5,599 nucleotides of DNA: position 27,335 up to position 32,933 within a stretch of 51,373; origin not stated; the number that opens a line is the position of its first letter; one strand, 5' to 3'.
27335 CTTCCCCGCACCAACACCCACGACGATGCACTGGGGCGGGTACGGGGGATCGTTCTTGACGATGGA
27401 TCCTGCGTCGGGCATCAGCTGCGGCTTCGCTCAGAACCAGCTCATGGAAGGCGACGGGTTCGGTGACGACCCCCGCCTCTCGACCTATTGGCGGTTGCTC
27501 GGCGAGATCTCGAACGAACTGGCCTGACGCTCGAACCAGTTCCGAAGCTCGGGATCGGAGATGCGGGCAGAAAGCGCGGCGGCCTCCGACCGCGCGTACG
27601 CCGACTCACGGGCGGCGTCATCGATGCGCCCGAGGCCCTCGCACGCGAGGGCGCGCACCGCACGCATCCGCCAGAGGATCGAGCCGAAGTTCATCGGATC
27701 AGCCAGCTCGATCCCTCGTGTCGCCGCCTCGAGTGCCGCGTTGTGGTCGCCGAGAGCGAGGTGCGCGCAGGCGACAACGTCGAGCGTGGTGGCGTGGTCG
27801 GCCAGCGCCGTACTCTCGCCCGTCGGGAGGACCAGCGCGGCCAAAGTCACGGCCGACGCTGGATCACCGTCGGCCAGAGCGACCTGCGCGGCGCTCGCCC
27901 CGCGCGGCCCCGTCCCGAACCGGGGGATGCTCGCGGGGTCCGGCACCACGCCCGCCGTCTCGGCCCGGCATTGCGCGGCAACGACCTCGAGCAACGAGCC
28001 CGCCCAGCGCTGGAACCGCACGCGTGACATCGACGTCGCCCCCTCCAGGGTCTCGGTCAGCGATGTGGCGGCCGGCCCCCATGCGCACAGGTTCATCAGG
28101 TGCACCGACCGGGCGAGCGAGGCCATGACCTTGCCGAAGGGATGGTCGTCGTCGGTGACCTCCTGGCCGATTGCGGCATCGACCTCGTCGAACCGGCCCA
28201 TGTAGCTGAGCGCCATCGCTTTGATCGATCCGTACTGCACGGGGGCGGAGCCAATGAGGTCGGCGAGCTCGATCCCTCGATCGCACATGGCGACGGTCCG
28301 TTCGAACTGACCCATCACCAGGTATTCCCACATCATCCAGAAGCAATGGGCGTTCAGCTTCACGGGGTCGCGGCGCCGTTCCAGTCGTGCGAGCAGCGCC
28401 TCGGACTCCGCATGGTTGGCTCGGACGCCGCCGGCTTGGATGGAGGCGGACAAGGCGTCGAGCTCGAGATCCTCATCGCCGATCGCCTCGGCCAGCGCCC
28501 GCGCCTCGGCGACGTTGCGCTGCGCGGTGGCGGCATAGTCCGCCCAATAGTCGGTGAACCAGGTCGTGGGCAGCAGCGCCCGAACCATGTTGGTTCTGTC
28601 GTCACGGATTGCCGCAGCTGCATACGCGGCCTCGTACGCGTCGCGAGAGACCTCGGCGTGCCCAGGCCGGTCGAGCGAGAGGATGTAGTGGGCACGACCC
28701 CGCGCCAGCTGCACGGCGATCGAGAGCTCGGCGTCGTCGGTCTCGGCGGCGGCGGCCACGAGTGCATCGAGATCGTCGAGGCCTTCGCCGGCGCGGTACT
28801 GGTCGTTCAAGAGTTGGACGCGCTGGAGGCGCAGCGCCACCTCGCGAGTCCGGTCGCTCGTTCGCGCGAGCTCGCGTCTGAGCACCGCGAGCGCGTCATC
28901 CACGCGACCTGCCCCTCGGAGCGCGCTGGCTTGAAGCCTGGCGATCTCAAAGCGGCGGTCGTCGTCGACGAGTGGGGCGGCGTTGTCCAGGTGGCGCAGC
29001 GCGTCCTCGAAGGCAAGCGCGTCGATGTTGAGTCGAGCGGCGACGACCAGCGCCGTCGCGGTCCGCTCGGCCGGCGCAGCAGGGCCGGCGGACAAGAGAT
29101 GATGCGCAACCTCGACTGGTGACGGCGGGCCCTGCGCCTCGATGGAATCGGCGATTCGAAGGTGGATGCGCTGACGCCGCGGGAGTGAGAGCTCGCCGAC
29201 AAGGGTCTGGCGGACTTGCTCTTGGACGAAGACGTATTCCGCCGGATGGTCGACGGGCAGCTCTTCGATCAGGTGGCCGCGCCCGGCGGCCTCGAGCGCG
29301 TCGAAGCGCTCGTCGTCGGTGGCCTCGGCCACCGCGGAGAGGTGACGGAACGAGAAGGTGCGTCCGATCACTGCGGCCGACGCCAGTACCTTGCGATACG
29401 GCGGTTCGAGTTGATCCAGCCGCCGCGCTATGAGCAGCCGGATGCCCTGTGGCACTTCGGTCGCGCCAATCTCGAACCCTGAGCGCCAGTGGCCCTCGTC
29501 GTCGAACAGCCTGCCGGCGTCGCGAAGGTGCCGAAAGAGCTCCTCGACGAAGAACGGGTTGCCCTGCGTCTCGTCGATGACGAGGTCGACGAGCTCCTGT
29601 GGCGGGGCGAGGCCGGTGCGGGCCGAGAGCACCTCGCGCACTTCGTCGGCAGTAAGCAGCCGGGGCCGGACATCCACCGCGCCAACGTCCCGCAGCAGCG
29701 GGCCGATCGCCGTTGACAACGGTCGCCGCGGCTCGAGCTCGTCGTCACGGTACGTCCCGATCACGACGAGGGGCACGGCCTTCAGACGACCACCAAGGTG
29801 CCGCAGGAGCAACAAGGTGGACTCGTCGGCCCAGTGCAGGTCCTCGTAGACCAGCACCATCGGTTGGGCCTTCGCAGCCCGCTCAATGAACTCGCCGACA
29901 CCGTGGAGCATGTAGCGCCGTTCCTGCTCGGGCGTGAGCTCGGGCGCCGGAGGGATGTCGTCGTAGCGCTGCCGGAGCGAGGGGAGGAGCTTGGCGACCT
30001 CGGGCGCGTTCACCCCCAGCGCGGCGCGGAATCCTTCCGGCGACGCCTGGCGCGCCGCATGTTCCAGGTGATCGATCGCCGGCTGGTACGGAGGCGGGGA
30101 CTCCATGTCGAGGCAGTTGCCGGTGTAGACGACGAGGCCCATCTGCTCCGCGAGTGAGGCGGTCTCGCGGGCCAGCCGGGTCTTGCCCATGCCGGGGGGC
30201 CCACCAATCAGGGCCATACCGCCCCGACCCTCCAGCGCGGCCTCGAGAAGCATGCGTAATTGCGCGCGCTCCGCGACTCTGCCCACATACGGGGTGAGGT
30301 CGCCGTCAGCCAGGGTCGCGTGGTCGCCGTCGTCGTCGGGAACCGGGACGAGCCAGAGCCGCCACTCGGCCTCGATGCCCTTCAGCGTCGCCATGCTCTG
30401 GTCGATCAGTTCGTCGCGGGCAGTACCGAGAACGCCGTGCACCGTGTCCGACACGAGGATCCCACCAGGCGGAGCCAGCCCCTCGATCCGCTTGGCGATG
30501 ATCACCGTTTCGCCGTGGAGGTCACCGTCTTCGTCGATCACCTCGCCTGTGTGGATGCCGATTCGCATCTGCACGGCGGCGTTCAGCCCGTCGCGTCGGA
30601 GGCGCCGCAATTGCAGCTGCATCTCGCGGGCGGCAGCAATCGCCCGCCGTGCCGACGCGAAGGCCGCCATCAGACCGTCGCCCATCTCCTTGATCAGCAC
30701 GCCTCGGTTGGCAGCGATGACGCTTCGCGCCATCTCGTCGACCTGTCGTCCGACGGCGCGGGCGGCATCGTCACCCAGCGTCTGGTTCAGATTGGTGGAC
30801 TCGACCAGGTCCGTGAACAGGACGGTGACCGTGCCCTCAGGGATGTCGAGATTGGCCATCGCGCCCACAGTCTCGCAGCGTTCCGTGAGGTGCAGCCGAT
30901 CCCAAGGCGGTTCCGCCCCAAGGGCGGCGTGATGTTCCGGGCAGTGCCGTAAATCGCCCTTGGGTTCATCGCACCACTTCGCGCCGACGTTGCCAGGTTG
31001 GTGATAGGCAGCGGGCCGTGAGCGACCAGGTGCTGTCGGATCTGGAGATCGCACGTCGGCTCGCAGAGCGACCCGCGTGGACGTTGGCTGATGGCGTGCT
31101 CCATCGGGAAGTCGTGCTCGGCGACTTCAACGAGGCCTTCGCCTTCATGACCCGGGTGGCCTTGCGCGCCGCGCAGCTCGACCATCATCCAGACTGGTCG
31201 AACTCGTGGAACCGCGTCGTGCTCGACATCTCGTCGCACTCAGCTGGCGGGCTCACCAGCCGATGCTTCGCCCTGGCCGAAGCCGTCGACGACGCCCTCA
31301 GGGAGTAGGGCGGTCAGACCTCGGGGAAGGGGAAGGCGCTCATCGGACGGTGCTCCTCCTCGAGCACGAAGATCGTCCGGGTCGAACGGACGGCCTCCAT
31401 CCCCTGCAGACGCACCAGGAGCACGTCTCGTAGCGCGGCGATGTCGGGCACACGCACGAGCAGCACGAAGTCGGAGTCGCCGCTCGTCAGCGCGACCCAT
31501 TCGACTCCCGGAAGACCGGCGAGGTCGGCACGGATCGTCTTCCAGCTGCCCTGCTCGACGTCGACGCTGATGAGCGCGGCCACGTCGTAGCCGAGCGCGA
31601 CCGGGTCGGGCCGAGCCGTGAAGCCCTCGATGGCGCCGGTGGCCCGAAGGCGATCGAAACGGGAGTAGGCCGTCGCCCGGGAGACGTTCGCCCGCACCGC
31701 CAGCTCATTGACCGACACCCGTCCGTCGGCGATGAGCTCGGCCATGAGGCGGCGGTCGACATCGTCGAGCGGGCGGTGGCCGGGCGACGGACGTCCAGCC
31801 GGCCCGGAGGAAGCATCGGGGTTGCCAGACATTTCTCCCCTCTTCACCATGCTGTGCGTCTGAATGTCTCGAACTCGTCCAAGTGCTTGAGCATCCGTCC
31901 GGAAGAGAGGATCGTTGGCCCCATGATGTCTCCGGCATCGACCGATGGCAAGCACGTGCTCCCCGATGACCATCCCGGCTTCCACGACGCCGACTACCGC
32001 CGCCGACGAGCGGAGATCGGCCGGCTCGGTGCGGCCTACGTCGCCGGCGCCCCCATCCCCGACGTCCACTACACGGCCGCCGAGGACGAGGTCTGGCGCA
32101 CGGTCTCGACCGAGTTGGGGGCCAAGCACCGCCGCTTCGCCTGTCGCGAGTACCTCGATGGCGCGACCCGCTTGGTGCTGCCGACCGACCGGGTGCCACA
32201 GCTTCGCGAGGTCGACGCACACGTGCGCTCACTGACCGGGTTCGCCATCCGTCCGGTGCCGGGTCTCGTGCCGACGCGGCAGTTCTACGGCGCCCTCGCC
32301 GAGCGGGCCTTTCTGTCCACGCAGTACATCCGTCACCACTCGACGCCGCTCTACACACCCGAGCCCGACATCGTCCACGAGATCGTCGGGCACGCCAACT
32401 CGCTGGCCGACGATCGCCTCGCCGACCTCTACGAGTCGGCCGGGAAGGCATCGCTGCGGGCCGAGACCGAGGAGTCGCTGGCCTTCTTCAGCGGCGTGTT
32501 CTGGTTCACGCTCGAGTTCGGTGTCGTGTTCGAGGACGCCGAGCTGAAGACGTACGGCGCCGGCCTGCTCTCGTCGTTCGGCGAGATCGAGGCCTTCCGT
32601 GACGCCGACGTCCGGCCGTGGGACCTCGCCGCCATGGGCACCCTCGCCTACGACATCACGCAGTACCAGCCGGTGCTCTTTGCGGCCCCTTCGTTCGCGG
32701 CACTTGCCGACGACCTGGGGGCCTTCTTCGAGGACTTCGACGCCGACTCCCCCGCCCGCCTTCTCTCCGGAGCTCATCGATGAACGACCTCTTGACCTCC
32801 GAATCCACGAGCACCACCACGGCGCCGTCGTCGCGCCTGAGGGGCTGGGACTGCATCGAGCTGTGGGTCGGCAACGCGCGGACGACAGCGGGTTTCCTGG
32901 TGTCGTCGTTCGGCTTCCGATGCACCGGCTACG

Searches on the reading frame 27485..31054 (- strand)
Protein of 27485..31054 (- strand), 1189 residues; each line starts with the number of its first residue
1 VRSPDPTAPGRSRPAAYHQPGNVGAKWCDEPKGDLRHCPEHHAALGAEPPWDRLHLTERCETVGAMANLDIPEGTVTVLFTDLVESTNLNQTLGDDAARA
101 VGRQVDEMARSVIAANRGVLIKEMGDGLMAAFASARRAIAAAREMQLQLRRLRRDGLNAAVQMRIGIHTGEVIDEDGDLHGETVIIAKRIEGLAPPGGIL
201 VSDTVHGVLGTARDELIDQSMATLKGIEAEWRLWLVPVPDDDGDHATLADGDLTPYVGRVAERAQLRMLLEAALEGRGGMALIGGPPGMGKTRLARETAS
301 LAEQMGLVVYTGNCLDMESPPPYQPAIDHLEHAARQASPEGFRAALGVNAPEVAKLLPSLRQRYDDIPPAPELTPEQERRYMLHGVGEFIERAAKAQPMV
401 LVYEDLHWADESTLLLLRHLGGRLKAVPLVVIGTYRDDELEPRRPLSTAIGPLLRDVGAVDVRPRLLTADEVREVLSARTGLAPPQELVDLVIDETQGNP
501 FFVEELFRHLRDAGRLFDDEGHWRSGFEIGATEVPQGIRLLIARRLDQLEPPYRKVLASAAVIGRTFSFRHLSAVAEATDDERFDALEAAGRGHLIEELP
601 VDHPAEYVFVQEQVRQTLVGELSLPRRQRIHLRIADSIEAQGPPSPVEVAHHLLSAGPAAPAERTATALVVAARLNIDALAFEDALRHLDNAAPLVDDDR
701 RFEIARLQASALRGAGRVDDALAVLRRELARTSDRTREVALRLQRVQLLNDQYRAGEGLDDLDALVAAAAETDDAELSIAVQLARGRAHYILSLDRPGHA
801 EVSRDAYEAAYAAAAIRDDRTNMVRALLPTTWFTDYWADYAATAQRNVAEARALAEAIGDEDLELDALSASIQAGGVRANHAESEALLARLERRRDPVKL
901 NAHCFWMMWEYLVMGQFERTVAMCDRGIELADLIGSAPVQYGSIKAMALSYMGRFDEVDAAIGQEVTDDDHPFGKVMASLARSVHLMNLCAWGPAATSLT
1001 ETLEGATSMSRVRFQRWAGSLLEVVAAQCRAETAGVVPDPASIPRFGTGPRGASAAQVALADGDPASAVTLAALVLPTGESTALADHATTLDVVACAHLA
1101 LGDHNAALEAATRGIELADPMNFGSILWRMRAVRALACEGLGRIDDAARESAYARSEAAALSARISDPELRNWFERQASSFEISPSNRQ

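Call 72: search_protein_families(library=pfam, proteins=[window:27485-31054:-], max_evalue=0.00001)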
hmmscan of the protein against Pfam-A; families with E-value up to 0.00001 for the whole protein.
window:27485-31054:- (1189 aa): 2 families
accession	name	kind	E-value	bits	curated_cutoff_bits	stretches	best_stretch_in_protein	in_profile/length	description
PF13191.12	AAA_16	-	5e-26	92.6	32.6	1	256-432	2-167/167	AAA ATPase domain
PF00211.25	Guanylate_cyc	-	3.3e-14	53.3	21.9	1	74-226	7-172/183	Adenylate and Guanylate cyclase catalytic domain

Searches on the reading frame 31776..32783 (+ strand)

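Call 72: search_protein_families(library=pfam, proteins=[window:31776-32783:+], max_evalue=0.00001)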
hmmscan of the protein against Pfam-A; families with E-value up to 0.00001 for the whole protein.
window:31776-32783:+ (335 aa): 1 family
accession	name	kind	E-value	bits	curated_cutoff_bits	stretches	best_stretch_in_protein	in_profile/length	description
PF00351.26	Biopterin_H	-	5.5e-75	252.9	22.7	1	62-320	24-287/331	Biopterin-dependent aromatic amino acid hydroxylase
